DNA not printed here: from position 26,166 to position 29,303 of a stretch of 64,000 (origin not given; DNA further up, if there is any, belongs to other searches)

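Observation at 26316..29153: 945-aa secreted protein: large uncharacterised domain fused to a C-terminal class-I cytochrome c, first coding gene of the oxyanion operon after the barrel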

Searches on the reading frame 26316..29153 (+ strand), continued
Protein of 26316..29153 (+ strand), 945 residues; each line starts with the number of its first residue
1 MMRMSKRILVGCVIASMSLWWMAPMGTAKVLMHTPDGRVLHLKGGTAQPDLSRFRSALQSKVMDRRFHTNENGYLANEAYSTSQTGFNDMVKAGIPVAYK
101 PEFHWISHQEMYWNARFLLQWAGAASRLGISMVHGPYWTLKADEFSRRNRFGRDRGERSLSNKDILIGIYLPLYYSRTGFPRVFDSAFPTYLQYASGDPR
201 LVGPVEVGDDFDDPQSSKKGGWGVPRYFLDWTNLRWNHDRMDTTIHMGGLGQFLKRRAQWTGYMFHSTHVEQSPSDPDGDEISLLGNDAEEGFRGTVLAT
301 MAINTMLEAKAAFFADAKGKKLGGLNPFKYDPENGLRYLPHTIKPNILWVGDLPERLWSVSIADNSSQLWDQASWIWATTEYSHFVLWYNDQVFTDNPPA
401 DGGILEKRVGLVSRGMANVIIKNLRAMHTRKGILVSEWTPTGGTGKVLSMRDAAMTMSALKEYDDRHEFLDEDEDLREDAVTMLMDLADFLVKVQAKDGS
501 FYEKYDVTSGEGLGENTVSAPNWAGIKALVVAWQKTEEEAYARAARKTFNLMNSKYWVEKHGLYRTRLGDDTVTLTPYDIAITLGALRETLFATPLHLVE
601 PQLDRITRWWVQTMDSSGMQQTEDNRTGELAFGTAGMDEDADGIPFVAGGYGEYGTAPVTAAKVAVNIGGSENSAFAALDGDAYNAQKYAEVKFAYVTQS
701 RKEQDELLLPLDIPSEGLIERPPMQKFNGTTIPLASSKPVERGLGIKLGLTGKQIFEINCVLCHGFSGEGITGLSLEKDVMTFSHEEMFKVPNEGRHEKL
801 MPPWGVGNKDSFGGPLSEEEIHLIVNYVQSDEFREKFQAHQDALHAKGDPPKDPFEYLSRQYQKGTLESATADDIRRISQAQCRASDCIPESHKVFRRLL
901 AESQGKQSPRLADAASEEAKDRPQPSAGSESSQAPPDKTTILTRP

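Call 61: search_solved_structures(query=A3, max_evalue=10, show_alignments=3)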
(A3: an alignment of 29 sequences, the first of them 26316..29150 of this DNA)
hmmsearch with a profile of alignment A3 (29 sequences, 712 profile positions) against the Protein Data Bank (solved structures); distinct sequences matched with E-value up to 10: 31.
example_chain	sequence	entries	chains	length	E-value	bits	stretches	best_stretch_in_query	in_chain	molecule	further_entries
5zhb_A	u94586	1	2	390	1.3e-10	43.5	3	440-496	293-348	Cellobiose 2-epimerase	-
8wbu_A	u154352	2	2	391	2.4e-10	42.6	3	397-494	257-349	Cellobiose 2-epimerase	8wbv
4z4j_A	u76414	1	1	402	2.7e-10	42.5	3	399-494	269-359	Cellobiose 2-epimerase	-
7d5g_A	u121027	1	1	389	2.7e-10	42.4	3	399-494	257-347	Cellobiose 2-epimerase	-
4z4l_A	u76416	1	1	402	2.5e-09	39.2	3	399-494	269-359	Cellobiose 2-epimerase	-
3wkf_A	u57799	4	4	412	6e-08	34.7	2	410-490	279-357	Cellobiose 2-epimerase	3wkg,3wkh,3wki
9l8i_A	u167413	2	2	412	6.9e-08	34.5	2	410-490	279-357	Cellobiose 2-epimerase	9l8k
5x32_A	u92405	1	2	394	8.8e-06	27.5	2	428-499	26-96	N-acylglucosamine 2-epimerase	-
8h1m_A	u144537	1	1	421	2.2e-05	26.2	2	427-501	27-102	N-acylglucosamine 2-epimerase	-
8h1k_A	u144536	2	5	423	2.3e-05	26.2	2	427-501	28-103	N-acylglucosamine 2-epimerase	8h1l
8h1n_A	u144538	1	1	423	2.3e-05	26.2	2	427-501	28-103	N-acylglucosamine 2-epimerase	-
5zig_A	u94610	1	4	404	4.6e-05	25.2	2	433-499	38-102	Cellobiose 2-epimerase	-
3vw5_A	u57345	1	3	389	5.3e-05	25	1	446-497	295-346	Cellobiose 2-epimerase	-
4d4a_A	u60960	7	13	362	0.00021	23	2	462-495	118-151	ALPHA-1,6-MANNANASE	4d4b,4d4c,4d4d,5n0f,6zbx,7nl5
4bok_A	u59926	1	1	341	0.00026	22.7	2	462-495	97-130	ALPHA-1,6-MANNANASE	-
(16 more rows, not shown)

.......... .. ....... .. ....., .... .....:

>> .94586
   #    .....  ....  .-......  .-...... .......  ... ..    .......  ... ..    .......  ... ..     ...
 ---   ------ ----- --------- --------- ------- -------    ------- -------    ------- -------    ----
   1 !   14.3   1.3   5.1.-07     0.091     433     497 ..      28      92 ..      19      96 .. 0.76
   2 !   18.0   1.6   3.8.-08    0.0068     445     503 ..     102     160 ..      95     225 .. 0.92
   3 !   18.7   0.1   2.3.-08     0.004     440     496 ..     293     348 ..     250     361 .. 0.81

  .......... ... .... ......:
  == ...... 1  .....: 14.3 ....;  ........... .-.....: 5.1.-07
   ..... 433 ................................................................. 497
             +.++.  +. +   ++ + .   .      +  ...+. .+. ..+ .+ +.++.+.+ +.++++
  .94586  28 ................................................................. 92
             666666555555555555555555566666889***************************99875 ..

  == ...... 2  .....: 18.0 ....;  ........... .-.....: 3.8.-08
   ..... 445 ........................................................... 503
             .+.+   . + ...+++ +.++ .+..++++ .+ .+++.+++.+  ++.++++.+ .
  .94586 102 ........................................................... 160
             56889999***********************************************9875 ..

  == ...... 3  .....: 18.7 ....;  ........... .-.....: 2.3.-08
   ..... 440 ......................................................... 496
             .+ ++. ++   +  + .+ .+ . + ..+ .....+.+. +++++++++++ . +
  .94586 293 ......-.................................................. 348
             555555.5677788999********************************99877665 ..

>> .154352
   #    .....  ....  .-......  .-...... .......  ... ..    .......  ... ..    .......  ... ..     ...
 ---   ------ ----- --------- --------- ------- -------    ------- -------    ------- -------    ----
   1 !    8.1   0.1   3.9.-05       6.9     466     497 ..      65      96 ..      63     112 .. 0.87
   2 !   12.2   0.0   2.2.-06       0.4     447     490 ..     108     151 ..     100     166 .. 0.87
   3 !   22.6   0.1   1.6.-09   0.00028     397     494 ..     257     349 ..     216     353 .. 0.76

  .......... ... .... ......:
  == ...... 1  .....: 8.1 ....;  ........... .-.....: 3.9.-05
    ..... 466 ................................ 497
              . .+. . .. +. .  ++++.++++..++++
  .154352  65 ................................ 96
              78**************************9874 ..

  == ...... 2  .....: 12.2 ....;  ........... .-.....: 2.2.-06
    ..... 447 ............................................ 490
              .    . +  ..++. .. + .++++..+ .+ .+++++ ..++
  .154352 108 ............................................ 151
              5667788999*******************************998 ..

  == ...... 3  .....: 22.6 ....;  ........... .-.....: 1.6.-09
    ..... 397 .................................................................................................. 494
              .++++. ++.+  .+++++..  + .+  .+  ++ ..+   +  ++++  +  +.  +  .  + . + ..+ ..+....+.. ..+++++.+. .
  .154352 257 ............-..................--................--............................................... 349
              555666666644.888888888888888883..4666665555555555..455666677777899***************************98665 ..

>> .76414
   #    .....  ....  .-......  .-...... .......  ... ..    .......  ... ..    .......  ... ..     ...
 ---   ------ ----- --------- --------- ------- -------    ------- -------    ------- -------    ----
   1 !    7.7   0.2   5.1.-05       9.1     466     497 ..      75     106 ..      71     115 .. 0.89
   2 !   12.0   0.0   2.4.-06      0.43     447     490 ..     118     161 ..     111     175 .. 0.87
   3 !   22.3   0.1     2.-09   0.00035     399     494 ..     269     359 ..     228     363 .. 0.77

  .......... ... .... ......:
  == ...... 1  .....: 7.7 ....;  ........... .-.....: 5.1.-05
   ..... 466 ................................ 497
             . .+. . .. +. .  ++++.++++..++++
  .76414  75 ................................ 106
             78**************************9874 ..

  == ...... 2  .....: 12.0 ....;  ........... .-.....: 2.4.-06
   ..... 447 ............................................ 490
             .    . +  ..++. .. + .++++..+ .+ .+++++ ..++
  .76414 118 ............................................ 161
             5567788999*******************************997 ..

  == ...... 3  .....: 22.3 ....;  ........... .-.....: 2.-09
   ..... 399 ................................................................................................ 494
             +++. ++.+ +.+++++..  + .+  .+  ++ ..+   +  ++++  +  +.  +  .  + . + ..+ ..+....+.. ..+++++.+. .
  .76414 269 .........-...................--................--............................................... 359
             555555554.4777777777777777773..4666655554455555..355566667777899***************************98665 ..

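Call 68: search_protein_families(library=pfam, proteins=[L012:13190-13993:+, L012:260-883:+, L018:96-695:+, L021:10634-11413:+, L003:13140-14027:+, L029:10736-11530:+, L012:7553-8296:+], max_evalue=5)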
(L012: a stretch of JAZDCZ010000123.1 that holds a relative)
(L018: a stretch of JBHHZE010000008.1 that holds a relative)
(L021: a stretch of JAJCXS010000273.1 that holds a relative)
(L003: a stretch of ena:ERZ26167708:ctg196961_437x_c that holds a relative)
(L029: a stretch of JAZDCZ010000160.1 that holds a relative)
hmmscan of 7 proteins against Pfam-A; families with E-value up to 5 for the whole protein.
L012:13190-13993:+ (267 aa): 7 families
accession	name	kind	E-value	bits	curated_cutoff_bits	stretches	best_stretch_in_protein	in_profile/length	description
PF13620.12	CarboxypepD_reg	-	3.3e-11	43.8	32.3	2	207-264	19-81/82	Carboxypeptidase regulatory-like domain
PF14686.12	fn3_3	-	6.6e-07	29.5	24.4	1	214-259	27-74/75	Polysaccharide lyase family 4, domain II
PF13715.12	CarbopepD_reg_2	-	1.7e-06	28.4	32.2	1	205-264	17-76/88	CarboxypepD_reg-like domain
PF09430.16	EMC7_beta-sandw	-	0.00046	20.8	26.6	1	209-254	13-61/122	ER membrane protein complex subunit 7, beta-sandwich domain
PF08308.17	PEGA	-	0.055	13.8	20.8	1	227-265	30-68/71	PEGA domain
PF00127.26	Copper-bind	-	0.06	14.2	21.2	1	133-208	10-97/99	Copper binding proteins, plastocyanin/azurin family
PF17802.7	SpaA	-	0.1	13.2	23.1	1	215-237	35-57/91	Prealbumin-like fold domain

L012:260-883:+ (207 aa): 5 families
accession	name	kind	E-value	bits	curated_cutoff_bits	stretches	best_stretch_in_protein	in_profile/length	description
PF13620.12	CarboxypepD_reg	-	1.6e-09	38.4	32.3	1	147-204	19-81/82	Carboxypeptidase regulatory-like domain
PF13715.12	CarbopepD_reg_2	-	2.5e-05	24.7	32.2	1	145-205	17-77/88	CarboxypepD_reg-like domain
PF14686.12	fn3_3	-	7.9e-05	22.8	24.4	1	154-181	27-54/75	Polysaccharide lyase family 4, domain II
PF09430.16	EMC7_beta-sandw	-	0.01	16.5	26.6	1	153-181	20-48/122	ER membrane protein complex subunit 7, beta-sandwich domain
PF08308.17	PEGA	-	0.015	15.6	20.8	1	166-206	29-69/71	PEGA domain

L018:96-695:+ (199 aa): 4 families
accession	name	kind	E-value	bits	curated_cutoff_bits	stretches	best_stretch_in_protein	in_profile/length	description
PF13620.12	CarboxypepD_reg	-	2.2e-06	28.4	32.3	1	137-196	17-81/82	Carboxypeptidase regulatory-like domain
PF14686.12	fn3_3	-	3.7e-05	23.9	24.4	1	145-187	26-70/75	Polysaccharide lyase family 4, domain II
PF13715.12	CarbopepD_reg_2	-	0.00048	20.5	32.2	1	137-197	17-77/88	CarboxypepD_reg-like domain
PF09430.16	EMC7_beta-sandw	-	0.028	15.1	26.6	1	140-174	12-49/122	ER membrane protein complex subunit 7, beta-sandwich domain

L021:10634-11413:+ (259 aa): 5 families
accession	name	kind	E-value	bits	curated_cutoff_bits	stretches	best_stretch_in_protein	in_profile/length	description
PF14686.12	fn3_3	-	3.1e-08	33.7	24.4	1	206-250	27-73/75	Polysaccharide lyase family 4, domain II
PF13620.12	CarboxypepD_reg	-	2.2e-07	31.6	32.3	1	197-256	17-81/82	Carboxypeptidase regulatory-like domain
PF13715.12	CarbopepD_reg_2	-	0.0049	17.3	32.2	1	197-256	17-76/88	CarboxypepD_reg-like domain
PF09430.16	EMC7_beta-sandw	-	0.0067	17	26.6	1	197-246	12-61/122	ER membrane protein complex subunit 7, beta-sandwich domain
PF17802.7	SpaA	-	0.075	13.6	23.1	1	208-228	36-56/91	Prealbumin-like fold domain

L003:13140-14027:+ (295 aa): 6 families
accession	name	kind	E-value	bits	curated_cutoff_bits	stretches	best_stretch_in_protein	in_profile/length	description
PF13620.12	CarboxypepD_reg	-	5.8e-05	23.8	32.3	1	213-244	33-64/82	Carboxypeptidase regulatory-like domain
PF13715.12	CarbopepD_reg_2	-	0.00017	22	32.2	1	213-245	29-61/88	CarboxypepD_reg-like domain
PF14686.12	fn3_3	-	0.00027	21.1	24.4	1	214-239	31-56/75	Polysaccharide lyase family 4, domain II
PF17802.7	SpaA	-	0.023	15.3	23.1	1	213-241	37-67/91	Prealbumin-like fold domain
PF23193.1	NOMO_3rd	-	0.14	12.6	27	1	212-285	62-108/120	NOMO third transthyretin-like domain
PF09430.16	EMC7_beta-sandw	-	0.19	12.4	26.6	1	209-243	20-54/122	ER membrane protein complex subunit 7, beta-sandwich domain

L029:10736-11530:+ (264 aa): 5 families
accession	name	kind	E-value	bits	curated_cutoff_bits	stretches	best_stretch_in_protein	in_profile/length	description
PF13620.12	CarboxypepD_reg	-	0.00095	19.9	32.3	1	215-259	35-80/82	Carboxypeptidase regulatory-like domain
PF13473.12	Cupredoxin_1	-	0.0045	17.4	27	1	126-204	30-102/104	Cupredoxin-like domain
PF14686.12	fn3_3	-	0.021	15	24.4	1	214-252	31-71/75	Polysaccharide lyase family 4, domain II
PF09430.16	EMC7_beta-sandw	-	0.043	14.4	26.6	1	211-239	19-50/122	ER membrane protein complex subunit 7, beta-sandwich domain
PF00127.26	Copper-bind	-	0.19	12.6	21.2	1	122-204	8-96/99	Copper binding proteins, plastocyanin/azurin family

L012:7553-8296:+ (247 aa): 5 families
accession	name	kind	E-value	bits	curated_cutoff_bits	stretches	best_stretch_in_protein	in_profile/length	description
PF13620.12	CarboxypepD_reg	-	7.1e-08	33.1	32.3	1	186-233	32-80/82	Carboxypeptidase regulatory-like domain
PF14686.12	fn3_3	-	8.1e-05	22.8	24.4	1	184-228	27-73/75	Polysaccharide lyase family 4, domain II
PF13715.12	CarbopepD_reg_2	-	0.0021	18.5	32.2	1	187-235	29-77/88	CarboxypepD_reg-like domain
PF08308.17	PEGA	-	0.0051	17.1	20.8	1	195-234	28-67/71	PEGA domain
PF00127.26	Copper-bind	-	0.082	13.8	21.2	1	97-178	10-97/99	Copper binding proteins, plastocyanin/azurin family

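Call 69: search_solved_structures(query=L012:260-883:+, max_evalue=10, show_alignments=2)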
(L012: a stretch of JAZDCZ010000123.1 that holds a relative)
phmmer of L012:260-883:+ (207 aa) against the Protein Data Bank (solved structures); distinct sequences matched with E-value up to 10: 27.
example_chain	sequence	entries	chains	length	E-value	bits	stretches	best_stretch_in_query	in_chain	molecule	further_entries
5u7n_A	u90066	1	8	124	0.02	18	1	63-149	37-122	Cytochrome c oxidase subunit 2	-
3c75_A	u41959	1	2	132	0.028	17.5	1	25-149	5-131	Amicyanin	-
1sf3_A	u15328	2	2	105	0.12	15.5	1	60-149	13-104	Amicyanin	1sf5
4p5r_A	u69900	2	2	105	0.12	15.5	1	60-149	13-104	Amicyanin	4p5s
1sfd_A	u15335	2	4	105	0.16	15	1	60-149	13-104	Amicyanin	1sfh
9cck_A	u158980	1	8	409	0.22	14.6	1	75-147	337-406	Copper-containing nitrite reductase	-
1aac_A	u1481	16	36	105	0.22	14.6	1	60-149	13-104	AMICYANIN | PROTEIN (AMICYANIN)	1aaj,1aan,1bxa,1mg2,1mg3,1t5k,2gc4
1mda_A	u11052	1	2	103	0.23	14.6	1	61-149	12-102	AMICYANIN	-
2gb2_A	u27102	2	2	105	0.31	14.1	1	60-149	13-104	Amicyanin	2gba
2ux6_A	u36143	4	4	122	0.31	14.1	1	76-150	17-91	PSEUDOAZURIN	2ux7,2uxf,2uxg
1id2_A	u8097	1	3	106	0.33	14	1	64-149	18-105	AMICYANIN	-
2qdv_A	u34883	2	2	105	0.42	13.7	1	60-149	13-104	Amicyanin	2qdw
3ie9_A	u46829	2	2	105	0.54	13.3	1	60-149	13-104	Amicyanin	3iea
8ee0_A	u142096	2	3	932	0.56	13.3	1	17-93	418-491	6-deoxyerythronolide B synthase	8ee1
1iuz_A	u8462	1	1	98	0.74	12.9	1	71-140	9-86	PLASTOCYANIN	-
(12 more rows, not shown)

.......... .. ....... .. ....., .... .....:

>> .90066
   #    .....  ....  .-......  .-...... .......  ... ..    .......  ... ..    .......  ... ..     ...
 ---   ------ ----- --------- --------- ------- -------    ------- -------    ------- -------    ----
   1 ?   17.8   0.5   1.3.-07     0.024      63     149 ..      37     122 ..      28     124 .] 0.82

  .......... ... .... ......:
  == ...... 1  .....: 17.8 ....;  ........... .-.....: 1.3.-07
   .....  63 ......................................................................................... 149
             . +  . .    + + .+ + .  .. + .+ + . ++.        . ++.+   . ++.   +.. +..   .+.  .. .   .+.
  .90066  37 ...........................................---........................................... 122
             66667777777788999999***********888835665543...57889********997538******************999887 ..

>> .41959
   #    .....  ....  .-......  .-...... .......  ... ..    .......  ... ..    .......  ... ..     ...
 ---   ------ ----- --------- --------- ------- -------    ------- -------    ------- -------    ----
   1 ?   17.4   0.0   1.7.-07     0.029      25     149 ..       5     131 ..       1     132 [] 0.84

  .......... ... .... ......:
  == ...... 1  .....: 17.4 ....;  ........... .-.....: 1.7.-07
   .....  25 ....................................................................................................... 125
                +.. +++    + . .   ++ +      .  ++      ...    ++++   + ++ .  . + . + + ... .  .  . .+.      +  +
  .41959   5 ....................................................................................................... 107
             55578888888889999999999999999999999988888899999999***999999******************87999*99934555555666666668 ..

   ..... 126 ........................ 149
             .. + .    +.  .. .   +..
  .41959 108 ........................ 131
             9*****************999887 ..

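Call 70: find_encoding_contigs(protein=P0006, flank=10000, max_places=1)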
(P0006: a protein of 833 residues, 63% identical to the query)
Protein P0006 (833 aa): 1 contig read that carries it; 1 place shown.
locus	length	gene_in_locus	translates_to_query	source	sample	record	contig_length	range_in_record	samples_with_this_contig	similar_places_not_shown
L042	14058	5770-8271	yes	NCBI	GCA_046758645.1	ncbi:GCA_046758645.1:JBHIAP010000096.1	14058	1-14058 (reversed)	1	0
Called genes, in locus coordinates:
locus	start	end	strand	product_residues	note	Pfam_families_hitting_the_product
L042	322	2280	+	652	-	PF00672:HAMP, PF08448:PAS_4, PF13426:PAS_9, PF00512:HisKA, PF02518:HATPase_c, PF14501:HATPase_c_5 (weak)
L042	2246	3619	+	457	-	PF00072:Response_reg, PF00158:Sigma54_activat, PF14532:Sigma54_activ_2, PF07728:AAA_5 (weak), PF25601:AAA_lid_14, PF02954:HTH_8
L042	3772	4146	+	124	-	PF00072:Response_reg (weak)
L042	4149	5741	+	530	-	-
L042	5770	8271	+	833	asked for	PF00034:Cytochrom_C, PF13442:Cytochrome_CBB3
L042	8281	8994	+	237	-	PF02433:FixO (faint), PF00034:Cytochrom_C (faint), PF13442:Cytochrome_CBB3 (faint)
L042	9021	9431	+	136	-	PF00034:Cytochrom_C, PF13442:Cytochrome_CBB3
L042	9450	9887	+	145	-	PF02082:Rrf2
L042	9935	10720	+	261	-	PF00034:Cytochrom_C (weak), PF13442:Cytochrome_CBB3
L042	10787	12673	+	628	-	PF00384:Molybdopterin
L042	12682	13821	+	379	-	PF13187:Fer4_9 (faint), PF12797:Fer4_2 (weak), PF12837:Fer4_6 (faint), PF13237:Fer4_10 (faint), PF13247:Fer4_11, PF12838:Fer4_7 (weak)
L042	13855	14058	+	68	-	?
